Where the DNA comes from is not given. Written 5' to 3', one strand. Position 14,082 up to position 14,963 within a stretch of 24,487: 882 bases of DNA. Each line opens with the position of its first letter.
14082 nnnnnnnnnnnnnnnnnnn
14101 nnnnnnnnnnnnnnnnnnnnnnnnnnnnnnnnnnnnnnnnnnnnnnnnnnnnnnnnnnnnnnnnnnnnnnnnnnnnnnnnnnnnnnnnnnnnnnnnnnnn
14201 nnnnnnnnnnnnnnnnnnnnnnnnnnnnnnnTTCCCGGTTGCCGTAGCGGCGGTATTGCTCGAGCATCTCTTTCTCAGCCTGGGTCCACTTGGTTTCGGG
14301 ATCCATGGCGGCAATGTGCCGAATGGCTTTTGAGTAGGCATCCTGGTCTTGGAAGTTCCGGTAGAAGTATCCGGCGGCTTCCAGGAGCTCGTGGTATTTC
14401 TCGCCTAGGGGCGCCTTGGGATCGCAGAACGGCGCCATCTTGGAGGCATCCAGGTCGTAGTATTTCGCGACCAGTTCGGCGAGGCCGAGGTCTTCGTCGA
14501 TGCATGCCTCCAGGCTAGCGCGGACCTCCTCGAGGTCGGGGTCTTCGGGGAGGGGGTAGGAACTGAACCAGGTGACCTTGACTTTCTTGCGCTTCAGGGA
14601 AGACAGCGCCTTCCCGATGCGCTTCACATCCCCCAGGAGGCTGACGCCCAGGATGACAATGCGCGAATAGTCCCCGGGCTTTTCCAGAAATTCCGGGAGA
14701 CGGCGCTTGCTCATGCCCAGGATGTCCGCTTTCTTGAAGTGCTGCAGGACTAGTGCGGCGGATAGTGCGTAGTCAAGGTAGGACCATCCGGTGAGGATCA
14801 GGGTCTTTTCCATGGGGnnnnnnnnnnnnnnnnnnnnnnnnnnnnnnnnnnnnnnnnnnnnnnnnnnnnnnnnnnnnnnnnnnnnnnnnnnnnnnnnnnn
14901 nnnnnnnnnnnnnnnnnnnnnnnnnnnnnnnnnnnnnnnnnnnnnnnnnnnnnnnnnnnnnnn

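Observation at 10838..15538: Candidate undescribed sigma-54 conflict/stress module: DEDDh exonuclease + dead-DHH enhancer-binding protein + tandem AAA+ ATPase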

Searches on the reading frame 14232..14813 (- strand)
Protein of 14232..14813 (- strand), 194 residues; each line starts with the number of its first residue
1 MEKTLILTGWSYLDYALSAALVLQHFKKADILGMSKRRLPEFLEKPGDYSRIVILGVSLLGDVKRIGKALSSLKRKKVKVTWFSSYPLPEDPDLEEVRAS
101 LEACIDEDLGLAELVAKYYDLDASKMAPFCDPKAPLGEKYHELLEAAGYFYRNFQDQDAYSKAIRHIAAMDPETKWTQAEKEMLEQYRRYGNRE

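Call 11: find_homologous_proteins(query=window:14232-14813:-, max_evalue=0.001)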
Query seq(194 aa) (194 aa): 10 proteins with E <= 0.001 among 306 candidates.
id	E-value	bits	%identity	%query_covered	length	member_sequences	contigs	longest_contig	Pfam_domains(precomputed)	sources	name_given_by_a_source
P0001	1.1e-59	220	55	99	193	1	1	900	-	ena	-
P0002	2.2e-58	215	54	100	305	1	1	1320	PF00158.33,PF14532.13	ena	-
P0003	8.7e-57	210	55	96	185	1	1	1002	-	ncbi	-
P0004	1.3e-53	200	50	100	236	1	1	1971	PF00158.33,PF14532.13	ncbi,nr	ncbi:MAG: sigma 54-interacting transcriptional regulator, partial [Victivallales bacterium]|nr:sigma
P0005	9.0e-47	177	48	98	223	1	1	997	-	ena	-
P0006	5.1e-45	172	48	99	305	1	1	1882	PF00158.33,PF14532.13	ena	-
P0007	1.6e-38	150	50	88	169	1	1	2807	-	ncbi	ncbi:MAG: hypothetical protein WCS95_10040, partial [Lentisphaeria bacterium]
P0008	2.0e-35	140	43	89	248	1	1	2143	PF01863.24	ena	-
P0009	4.5e-32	129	41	100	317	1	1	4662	PF00158.33,PF14532.13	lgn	-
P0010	5.1e-32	129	44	91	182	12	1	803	-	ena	-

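Call 17: find_encoding_contigs(protein=P0009, flank=10000)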
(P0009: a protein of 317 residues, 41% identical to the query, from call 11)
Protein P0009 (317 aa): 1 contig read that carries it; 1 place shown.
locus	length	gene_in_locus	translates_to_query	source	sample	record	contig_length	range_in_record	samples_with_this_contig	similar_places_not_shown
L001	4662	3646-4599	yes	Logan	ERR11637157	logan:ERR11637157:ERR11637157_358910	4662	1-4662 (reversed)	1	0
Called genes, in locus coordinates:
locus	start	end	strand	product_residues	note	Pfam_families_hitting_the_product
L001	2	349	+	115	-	?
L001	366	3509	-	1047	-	PF01640:Peptidase_C10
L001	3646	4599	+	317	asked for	PF00158:Sigma54_activat, PF14532:Sigma54_activ_2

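Call 19: find_related_loci(query=A2, collection=genome_contigs, flank=8000)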
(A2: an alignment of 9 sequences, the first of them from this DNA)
Query A2 (188 aa) in genome_contigs; peptide patterns used: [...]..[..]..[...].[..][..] (x = any residue, [..] = any of these).
127 stretches matched a pattern; 83 encode a relative of the query (tblastn E <= 1e-3); the best 80 are kept; 80 distinct loci.
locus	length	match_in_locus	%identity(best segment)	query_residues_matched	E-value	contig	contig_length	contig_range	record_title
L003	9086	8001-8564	94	1-188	1e-121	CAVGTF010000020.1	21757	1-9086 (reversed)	Anaerovoracaceae bacterium isolate H07613-L1_cleanbin_000022 genome assembly, contig: Spades_H07613-L1_contig_920, whole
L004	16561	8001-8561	70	1-188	1e-82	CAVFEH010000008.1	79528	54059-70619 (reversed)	Bacteroidaceae bacterium isolate H07675-L1_cleanbin_000047 genome assembly, contig: Spades_H07675-L1_contig_166, whole g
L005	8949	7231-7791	55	1-188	4e-64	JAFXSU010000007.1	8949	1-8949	MAG: Victivallales bacterium isolate RGIG6713 Sheep_Rumen-2__c28312, whole genome shotgun sequence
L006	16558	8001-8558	52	1-187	9e-61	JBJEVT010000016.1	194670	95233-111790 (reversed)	MAG: Oligosphaeraceae bacterium isolate PUUB24_bin.025 NODE_16_length_194670_cov_12.310171, whole genome shotgun sequenc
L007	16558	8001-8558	52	1-188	1e-57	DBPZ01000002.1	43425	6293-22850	MAG TPA_asm: Lentisphaeria bacterium UBA1407 UBA1407_contig_17555, whole genome shotgun sequence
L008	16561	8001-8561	50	1-188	4e-57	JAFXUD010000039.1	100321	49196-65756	MAG: Victivallales bacterium isolate RGIG6748 Sheep_Rumen-3__c733835, whole genome shotgun sequence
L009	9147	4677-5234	52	1-188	4e-57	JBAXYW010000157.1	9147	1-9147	MAG: Lentisphaeria bacterium isolate SO_2016_CLC_T1_27 scaffold09113_PH3_Jul14_2016, whole genome shotgun sequence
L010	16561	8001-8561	54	1-188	6e-55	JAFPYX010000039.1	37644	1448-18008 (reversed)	MAG: Victivallales bacterium isolate RGIG1601 Goat_Abomasum.Co__c1083770, whole genome shotgun sequence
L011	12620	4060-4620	54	1-188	2e-53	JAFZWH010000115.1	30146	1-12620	MAG: Victivallales bacterium isolate RGIG8156 Water_buffalos_Rumen-3__c1292083, whole genome shotgun sequence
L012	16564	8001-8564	47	3-188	5e-53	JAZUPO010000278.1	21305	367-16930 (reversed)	MAG: Victivallaceae bacterium isolate T1900044865_TS20190331.MAGScoT_cleanbin_000022 SGB_3127_k141_1032497, whole genome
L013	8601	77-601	49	14-188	6e-52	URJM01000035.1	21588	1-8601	uncultured bacterium isolate UMGS1058 genome assembly, contig: NODE_199_length_21588_cov_4.55705, whole genome shotgun s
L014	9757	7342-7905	47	3-188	1e-51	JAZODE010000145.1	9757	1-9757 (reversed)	MAG: Victivallaceae bacterium isolate T1900044752_TS20190418.MAGScoT_cleanbin_000050 SGB_2248_k141_2148385, whole genome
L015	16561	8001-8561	44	3-188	1e-51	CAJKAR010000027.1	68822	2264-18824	MAG TPA_asm: uncultured Lentisphaeria bacterium isolate ERR1190684-bin.24 genome assembly, contig: NODE_311_length_68822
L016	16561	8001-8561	49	1-188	2e-51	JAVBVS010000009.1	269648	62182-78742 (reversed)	MAG: Victivallaceae bacterium isolate ZNE14_Bin28 all_Scaff006175, whole genome shotgun sequence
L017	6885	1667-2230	47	3-188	2e-51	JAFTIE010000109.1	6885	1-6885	MAG: Lentisphaeria bacterium isolate RGIG3841 Roe_deer_Cecum-1__c261417, whole genome shotgun sequence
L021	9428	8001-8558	51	1-188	2e-50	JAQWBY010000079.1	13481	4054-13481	MAG: Lentisphaeria bacterium isolate STF2_230 NODE_12818_length_13481_cov_6.358919_Sandtown_F2, whole genome shotgun seq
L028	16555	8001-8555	45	3-187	5e-48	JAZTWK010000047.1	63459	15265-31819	MAG: Victivallaceae bacterium isolate T1900045334_YK20190023.MAGScoT_cleanbin_000026 SGB_6569_k141_1696600, whole genome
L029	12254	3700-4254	45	5-188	1e-47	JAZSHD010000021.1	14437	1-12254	MAG: Victivallaceae bacterium isolate T1900044576_TS20190042.MAGScoT_cleanbin_000020 SGB_499_k141_1108156, whole genome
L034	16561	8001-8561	44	4-188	8e-46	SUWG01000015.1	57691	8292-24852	MAG: Lentisphaerae bacterium isolate SIG92 NODE_12849_length_57691_cov_3.709280, whole genome shotgun sequence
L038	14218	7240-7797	42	4-188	9e-44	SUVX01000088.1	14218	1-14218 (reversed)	MAG: Lentisphaerae bacterium isolate SIG83 NODE_16884_length_14218_cov_2.485629, whole genome shotgun sequence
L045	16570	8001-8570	39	1-187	8e-36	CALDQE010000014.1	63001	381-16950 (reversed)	MAG TPA_asm: uncultured Verrucomicrobia bacterium isolate SRR6425821_bin.29_CONCOCT_v1.1_MAG genome assembly, contig: ER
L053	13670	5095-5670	36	4-187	1e-29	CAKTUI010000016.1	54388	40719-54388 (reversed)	MAG: uncultured Kiritimatiellaeota bacterium isolate REFINED_METABAT215_TOP10_CONTIGS_1500_ASSEMBLY_K77_MERGED__Hadza_Mo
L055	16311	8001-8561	45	3-187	5e-43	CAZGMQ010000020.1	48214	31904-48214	MAG TPA_asm: uncultured Verrucomicrobiota bacterium isolate binchicken_co181_152 genome assembly, contig: NODE_821_lengt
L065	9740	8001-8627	31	3-187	1e-26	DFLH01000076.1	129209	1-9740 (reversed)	MAG TPA_asm: Verrucomicrobia bacterium UBA3624 UBA3624_contig_124, whole genome shotgun sequence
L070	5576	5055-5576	36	4-164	3e-25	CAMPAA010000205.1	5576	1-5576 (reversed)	MAG: uncultured Verrucomicrobia bacterium isolate SRR873601_bin.122_metaWRAP_v1.3_MAG genome assembly, contig: NODE_4902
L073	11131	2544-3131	37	5-187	5e-24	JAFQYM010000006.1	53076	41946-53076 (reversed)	MAG: Kiritimatiellae bacterium isolate RGIG2266 Goat_Duodenum-3__c72, whole genome shotgun sequence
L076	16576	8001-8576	37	4-187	5e-22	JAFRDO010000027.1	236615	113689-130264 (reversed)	MAG: Kiritimatiellae bacterium isolate RGIG2398 Goat_Ileum-4__c80878, whole genome shotgun sequence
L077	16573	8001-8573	35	5-187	9e-22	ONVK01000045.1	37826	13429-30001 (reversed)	uncultured Lentisphaerae bacterium isolate RUG673 genome assembly, contig: scaffold_1840, whole genome shotgun sequence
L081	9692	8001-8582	35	3-187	4e-23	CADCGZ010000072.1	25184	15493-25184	uncultured bacterium isolate RUG14632 genome assembly, contig: RUG14632_asm_72, whole genome shotgun sequence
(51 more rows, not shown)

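Call 22: predict_structure(alignment_id=A2)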
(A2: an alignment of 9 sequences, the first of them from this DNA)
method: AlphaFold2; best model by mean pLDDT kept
length: 188 residues; sequences in the alignment: 9
mean_pLDDT: 92.4   pTM: 0.88
mean pLDDT of the five models: 92.4, 92.1, 92.1, 91.9, 91.8
residues with pLDDT >= 90: 148; 70-90: 39; 50-70: 1; < 50: 0
segments of 3 or more residues with pLDDT < 50: none
pLDDT, mean of each block of 10 residues (from residue 1): 90 90 96 92 94 94 94 97 92 93 94 95 86 86 93 91 93 92 94
secondary structure, 60 per line:
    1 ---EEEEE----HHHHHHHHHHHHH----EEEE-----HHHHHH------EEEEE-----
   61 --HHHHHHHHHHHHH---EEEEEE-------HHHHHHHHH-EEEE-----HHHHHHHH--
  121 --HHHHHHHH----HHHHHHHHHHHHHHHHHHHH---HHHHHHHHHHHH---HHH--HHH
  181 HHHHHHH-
elements in order: E4-8 H13-25 E30-33 H39-44 E51-55 H63-75 E79-84 H92-100 E102-105 H111-118 H123-130 H135-154 H158-169 H178-187

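Call 23: search_protein_representatives(alignment_id=A2)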
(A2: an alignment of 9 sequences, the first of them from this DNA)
Query: 9 sequences, 187 profile positions. Proteins with E-value up to 0.001 (for the whole library): 251; up to 1e-10: 150; up to 1e-30: 46. The best 150 are listed.
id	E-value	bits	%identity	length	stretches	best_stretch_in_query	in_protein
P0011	1.3e-84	299.1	-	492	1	1-187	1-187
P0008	5.6e-73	261.2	-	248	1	3-181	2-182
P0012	4.8e-67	241.9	-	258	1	3-187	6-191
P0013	4.9e-67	241.8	-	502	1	3-187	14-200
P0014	1.3e-65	237.2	-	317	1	3-187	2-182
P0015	1.8e-65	236.8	-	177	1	3-171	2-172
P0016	6.5e-50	186.0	-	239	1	3-187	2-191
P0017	9.2e-49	182.3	-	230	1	4-186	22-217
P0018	5.5e-48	179.7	-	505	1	1-187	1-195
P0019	1.9e-47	178.0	-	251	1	3-145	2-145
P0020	6.0e-47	176.4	-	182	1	3-172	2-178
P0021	2.8e-46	174.2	-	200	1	1-187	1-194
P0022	6.7e-44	166.4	-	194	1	53-187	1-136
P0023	7.7e-44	166.2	-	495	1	3-187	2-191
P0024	2.5e-42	161.3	-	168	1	4-157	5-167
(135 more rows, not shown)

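Call 27: fold_search(model_id=the predicted structure, library=pdb)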
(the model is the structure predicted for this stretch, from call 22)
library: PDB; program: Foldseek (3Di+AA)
matches with E <= 10: 1687; with E <= 0.001: 5
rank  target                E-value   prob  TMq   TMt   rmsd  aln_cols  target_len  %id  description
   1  8p6f_B                4.9e-04  0.99  0.35  0.16  19.1       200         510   13  Crystal structure of PorX-Fj (released 2024-04-03)
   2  8tfm_A                4.9e-04  0.98  0.32  0.15  19.3       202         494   13  PorX with Zn (primitive orthorhombic crystal form) (released 2024-04-17)
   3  8ted_B                7.8e-04  0.98  0.33  0.15  19.0       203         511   14  PorX primitive orthorhombic crystal form (released 2024-04-17)
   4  8tef_C                8.8e-04  0.98  0.34  0.16  18.8       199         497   12  PorX primitive monoclinic crystal form (released 2024-04-17)
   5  8tef_A                9.3e-04  0.97  0.33  0.15  19.0       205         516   13  PorX primitive monoclinic crystal form (released 2024-04-17)
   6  8thp_B                1.0e-03  0.97  0.33  0.15  19.1       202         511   14  PorX phosphatase null mutant (T271V) (released 2024-04-17)
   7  8tff_A                2.2e-03  0.95  0.34  0.15  19.3       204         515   15  PorX with BeF3 phosphate analog (released 2024-04-17)
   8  7pvk_A                2.4e-03  0.96  0.36  0.16  19.2       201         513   11  X-ray structure of dimeric PorX (T272A mutant), in complex with pGpG. (released 2022-12-14)
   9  8tef_D                2.5e-03  0.95  0.34  0.16  19.3       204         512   14  PorX primitive monoclinic crystal form (released 2024-04-17)
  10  8tff_B                2.7e-03  0.93  0.33  0.15  19.6       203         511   15  PorX with BeF3 phosphate analog (released 2024-04-17)
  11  3sho_C                2.8e-03  0.99  0.38  0.38   9.0       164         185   12  Crystal structure of RpiR transcription factor from Sphaerobacter thermophilus (sugar isomerase domain) (released 2011-08-10)
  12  7m0s_A                3.4e-03  1.00  0.39  0.52   6.6       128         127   10  N-terminal domain of PmrA from Acinetobacter baumannii (released 2021-11-03)
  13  2yxb                  3.6e-03  0.99  0.34  0.43   6.4       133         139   17  Crystal structure of the methylmalonyl-CoA mutase alpha-subunit from Aeropyrum pernix (released 2007-10-30)
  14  4kfc_B                3.8e-03  1.00  0.39  0.34   4.7       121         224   17  Crystal structure of a hyperactive mutant of response regulator KdpE complexed to its promoter DNA (released 2014-02-19)
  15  3hly_B                3.8e-03  0.99  0.37  0.45   5.9       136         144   20  Crystal Structure of the Flavodoxin-like domain from Synechococcus sp Q5MZP6_SYNP6 protein. Northeast Structural Genom (released 2009-06-09)
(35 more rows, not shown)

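Call 32: search_protein_families(library=pfam, proteins=[L015:6924-7412:+, L077:6422-7462:+, L009:3732-3983:+, L081:2013-2918:+, L010:6061-7629:-, L029:10182-10817:-, L038:9556-10527:+, L053:11185-11730:+, L053:11771-12637:+, L081:232-1881:+], max_evalue=0.01)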
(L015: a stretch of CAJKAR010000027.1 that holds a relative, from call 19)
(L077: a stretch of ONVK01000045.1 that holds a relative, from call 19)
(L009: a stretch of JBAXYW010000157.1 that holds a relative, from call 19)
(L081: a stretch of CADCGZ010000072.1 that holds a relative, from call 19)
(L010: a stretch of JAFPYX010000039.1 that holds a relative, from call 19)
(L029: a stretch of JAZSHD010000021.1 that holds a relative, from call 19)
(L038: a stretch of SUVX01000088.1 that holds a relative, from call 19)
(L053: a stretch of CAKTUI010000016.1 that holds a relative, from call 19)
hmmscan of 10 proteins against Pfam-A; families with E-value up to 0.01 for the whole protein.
L015:6924-7412:+ (162 aa): 0 families

L077:6422-7462:+ (346 aa): 0 families

L009:3732-3983:+ (83 aa): 4 families
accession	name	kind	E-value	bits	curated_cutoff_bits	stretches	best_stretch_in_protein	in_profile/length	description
PF02748.20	PyrI_C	-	0.0027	17.9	23.4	0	43-56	30-43/48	Aspartate carbamoyltransferase regulatory chain, metal binding domain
PF11781.13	Zn_ribbon_RRN7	-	0.003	17.6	27.1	0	3-11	21-29/32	Zinc-finger of RNA-polymerase I-specific TFIIB, Rrn7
PF00096.32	zf-C2H2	-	0.004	18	25.2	0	4-20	1-17/23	Zinc finger, C2H2 type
PF13821.11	DUF4187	-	0.0062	16.7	29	0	4-25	27-47/54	Domain of unknown function (DUF4187)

L081:2013-2918:+ (301 aa): 1 family
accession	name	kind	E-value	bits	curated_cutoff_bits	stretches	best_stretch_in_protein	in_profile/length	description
PF22187.2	DUF6946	-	6e-05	23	27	1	92-202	72-167/214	Domain of unknown function (DUF6946)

L010:6061-7629:- (522 aa): 1 family
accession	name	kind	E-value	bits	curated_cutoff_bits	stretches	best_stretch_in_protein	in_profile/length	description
PF01580.24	FtsK_SpoIIIE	-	1e-34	120.4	24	1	242-425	5-218/221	FtsK/SpoIIIE family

L029:10182-10817:- (211 aa): 0 families

L038:9556-10527:+ (323 aa): 1 family
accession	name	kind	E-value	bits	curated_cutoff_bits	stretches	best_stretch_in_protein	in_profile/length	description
PF17657.6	DNA_pol3_finger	-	5.5e-08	32.7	22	1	146-263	25-153/166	Bacterial DNA polymerase III alpha subunit finger domain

L053:11185-11730:+ (181 aa): 0 families

L053:11771-12637:+ (288 aa): 3 families
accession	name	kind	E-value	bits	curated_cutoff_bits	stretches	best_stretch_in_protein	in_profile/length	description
PF03796.21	DnaB_C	-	2.8e-66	224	27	1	7-286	1-255/255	DnaB-like helicase C terminal domain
PF13481.12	AAA_25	-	6.2e-12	46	27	1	21-204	28-192/195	AAA domain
PF06745.19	ATPase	-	0.0012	18.8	26.6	1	9-44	2-38/231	KaiC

L081:232-1881:+ (549 aa): 16 families
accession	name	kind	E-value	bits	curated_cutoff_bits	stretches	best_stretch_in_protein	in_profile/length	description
PF05970.20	PIF1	-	8.3e-30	104.5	25.9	1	3-214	3-218/223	PIF1-like helicase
PF13604.12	AAA_30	-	3.3e-13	50.3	27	1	10-223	2-183/191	AAA domain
PF13245.12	AAA_19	-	9.6e-13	48.9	25.1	1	14-154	1-132/134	AAA domain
PF13538.12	UvrD_C_2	-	1.5e-07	31.6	27.4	1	372-412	1-47/52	UvrD-like helicase C-terminal domain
PF13191.12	AAA_16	-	2.8e-07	31.6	32.6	1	18-56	16-56/167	AAA ATPase domain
PF02689.20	Herpes_Helicase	-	2.7e-06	26.1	27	0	375-420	732-778/808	Helicase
PF01443.25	Viral_helicase1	-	2.5e-05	24.7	21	0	30-127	4-88/228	Viral superfamily 1 RNA helicase core domain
PF13086.12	AAA_11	-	3.6e-05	24.1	27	0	137-155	236-254/257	AAA domain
PF13401.12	AAA_22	-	0.00023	21.9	27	1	26-53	7-37/130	AAA domain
PF07728.20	AAA_5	-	0.00062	20.2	22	1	26-53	1-29/139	AAA domain (dynein-related subfamily)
PF12775.13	AAA_7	-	0.0039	17.2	25.8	0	21-52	30-61/181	P-loop containing dynein motor region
PF05673.19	DUF815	-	0.0046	16.6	23.8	1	23-52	52-81/249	Protein of unknown function (DUF815)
PF18335.7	SH3_13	-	0.0048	17.1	41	0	283-324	26-63/65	ATP-dependent RecD-like DNA helicase SH3 domain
PF03266.21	NTPase_1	-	0.0052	17.1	23.9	0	26-52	1-27/168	NTPase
PF02367.23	TsaE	-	0.0075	16.7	26.6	0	21-58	18-55/128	Threonylcarbamoyl adenosine biosynthesis protein TsaE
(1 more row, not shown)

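Call 33: search_protein_families(library=pfam, proteins=[L070:4045-4815:+, L073:1644-2303:+, L009:1953-3419:-, L045:3845-5839:+, L076:10037-11023:+, L008:6418-6945:-, L028:14183-15613:+, L034:13131-14120:+, L055:12403-13128:+, L065:4278-4979:+], max_evalue=0.01)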
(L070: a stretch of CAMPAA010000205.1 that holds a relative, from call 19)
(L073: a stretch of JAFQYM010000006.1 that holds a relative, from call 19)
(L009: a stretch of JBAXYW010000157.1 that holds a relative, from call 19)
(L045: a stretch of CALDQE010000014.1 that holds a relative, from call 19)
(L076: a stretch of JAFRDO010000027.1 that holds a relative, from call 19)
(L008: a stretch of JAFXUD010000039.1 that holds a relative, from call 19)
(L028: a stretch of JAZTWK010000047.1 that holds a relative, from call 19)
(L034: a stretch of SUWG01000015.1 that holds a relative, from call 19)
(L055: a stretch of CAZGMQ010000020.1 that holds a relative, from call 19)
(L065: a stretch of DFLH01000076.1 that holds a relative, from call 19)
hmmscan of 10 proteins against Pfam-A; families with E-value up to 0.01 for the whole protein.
L070:4045-4815:+ (256 aa): 2 families
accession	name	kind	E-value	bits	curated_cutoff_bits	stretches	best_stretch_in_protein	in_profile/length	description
PF00300.27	His_Phos_1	-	3.6e-07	30.5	21.7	1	40-110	2-69/194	Histidine phosphatase superfamily (branch 1)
PF00328.27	His_Phos_2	-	1.9e-05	24.7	23.6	1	55-112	64-120/354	Histidine phosphatase superfamily (branch 2)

L073:1644-2303:+ (219 aa): 1 family
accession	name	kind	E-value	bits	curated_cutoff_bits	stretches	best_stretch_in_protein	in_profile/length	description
PF08238.18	Sel1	-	1.3e-06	29.2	30.7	0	92-121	1-30/36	Sel1 repeat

L009:1953-3419:- (488 aa): 2 families
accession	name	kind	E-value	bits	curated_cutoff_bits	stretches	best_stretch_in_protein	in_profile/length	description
PF25202.1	DUF7834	-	4e-43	148.4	27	1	194-438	2-227/235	Family of unknown function (DUF7834)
PF03235.19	GmrSD_N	-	8.6e-27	95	33.2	1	19-178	3-198/199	GmrSD restriction endonuclease, N-terminal domain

L045:3845-5839:+ (664 aa): 4 families
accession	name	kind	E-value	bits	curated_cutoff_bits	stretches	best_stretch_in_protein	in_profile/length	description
PF07693.20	KAP_NTPase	-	3.1e-37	128.8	20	1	25-320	2-289/293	KAP family P-loop domain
PF13191.12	AAA_16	-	3.3e-08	34.6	32.6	1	37-207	20-156/167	AAA ATPase domain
PF13401.12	AAA_22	-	0.00028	21.7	27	1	43-220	7-120/130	AAA domain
PF24883.2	NPHP3_N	-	0.0014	19.3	24.8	0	37-114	18-89/164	Nephrocystin 3, N-terminal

L076:10037-11023:+ (328 aa): 1 family
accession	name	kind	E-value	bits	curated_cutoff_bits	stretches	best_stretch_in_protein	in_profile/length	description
PF00078.32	RVT_1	-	2.9e-27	96.2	29.6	1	63-255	1-204/205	Reverse transcriptase (RNA-dependent DNA polymerase)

L008:6418-6945:- (175 aa): 2 families
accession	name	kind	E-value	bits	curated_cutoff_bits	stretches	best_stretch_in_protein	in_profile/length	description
PF13091.12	PLDc_2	-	5.4e-14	52.6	27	1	21-154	7-132/132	PLD-like domain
PF00614.28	PLDc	-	0.0027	18.1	21.9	1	96-118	4-26/28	Phospholipase D Active site motif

L028:14183-15613:+ (476 aa): 2 families
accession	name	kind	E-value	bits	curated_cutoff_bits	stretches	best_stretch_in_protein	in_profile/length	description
PF20140.4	DUF6530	-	9.3e-18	65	23.7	1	24-100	3-85/159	Family of unknown function (DUF6530)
PF14281.12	PDDEXK_4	-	4.3e-09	37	22.3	1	156-302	2-164/183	PD-(D/E)XK nuclease superfamily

L034:13131-14120:+ (329 aa): 1 family
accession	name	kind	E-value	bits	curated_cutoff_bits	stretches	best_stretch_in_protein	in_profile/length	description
PF00204.31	DNA_gyraseB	-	1e-05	25.5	27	1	191-259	10-84/173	DNA gyrase B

L055:12403-13128:+ (241 aa): 0 families

L065:4278-4979:+ (233 aa): 0 families

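Call 35: find_related_loci(query=A2, collection=viral_contigs, flank=8000)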
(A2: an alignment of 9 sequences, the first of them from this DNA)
Query A2 (188 aa) in viral_contigs; peptide patterns used: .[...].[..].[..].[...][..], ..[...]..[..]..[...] (x = any residue, [..] = any of these).
66 stretches matched a pattern, but none encodes a relative of the query by tblastn (E <= 1e-3).

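Call 41: search_solved_structures(query=A2, max_evalue=10)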
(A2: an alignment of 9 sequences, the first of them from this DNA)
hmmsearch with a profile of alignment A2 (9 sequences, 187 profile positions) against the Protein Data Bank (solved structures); distinct sequences matched with E-value up to 10: 14.
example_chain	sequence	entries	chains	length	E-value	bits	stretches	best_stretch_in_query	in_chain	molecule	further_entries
6fsq_A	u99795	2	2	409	0.027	17.6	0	61-125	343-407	alphaRep A3_bGFPD | A3_bGFPD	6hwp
2hcb_A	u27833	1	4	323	0.054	16.7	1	41-98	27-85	Chromosomal replication initiator protein dnaA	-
1l8q_A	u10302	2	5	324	0.055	16.7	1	41-98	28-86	Chromosomal replication initiator protein dnaA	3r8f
7clg_A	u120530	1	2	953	0.066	16.4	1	42-110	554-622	Putative helicase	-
7p0h_A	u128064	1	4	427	0.11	15.7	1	60-118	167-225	Helicobacter pylori ComF fused to an artificial alphaREP crystallization helper (named B2)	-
9rhz_A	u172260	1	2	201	0.12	15.5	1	60-125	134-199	ALPHAREP bE5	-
6veh_A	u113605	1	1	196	0.33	14.1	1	55-121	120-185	HEAT repeat domain-containing protein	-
6pv4_A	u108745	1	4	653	0.41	13.8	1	84-171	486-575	Glycoside Hydrolase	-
9t1m_A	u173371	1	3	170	0.65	13.2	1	60-125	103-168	Alpha Rep E4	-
5dcq_A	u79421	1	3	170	0.91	12.7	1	60-125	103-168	artificial repeat proteins (alphaREP3)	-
2i22_A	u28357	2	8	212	1.2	12.2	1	53-96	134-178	Phosphoheptose isomerase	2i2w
5aj2_C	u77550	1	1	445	1.6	11.8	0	5-19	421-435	NLR FAMILY CARD DOMAIN-CONTAINING PROTEIN 4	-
2hmf_A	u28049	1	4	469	8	9.6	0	62-128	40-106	Probable aspartokinase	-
3c1m_A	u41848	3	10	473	8.4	9.5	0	62-128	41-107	Probable aspartokinase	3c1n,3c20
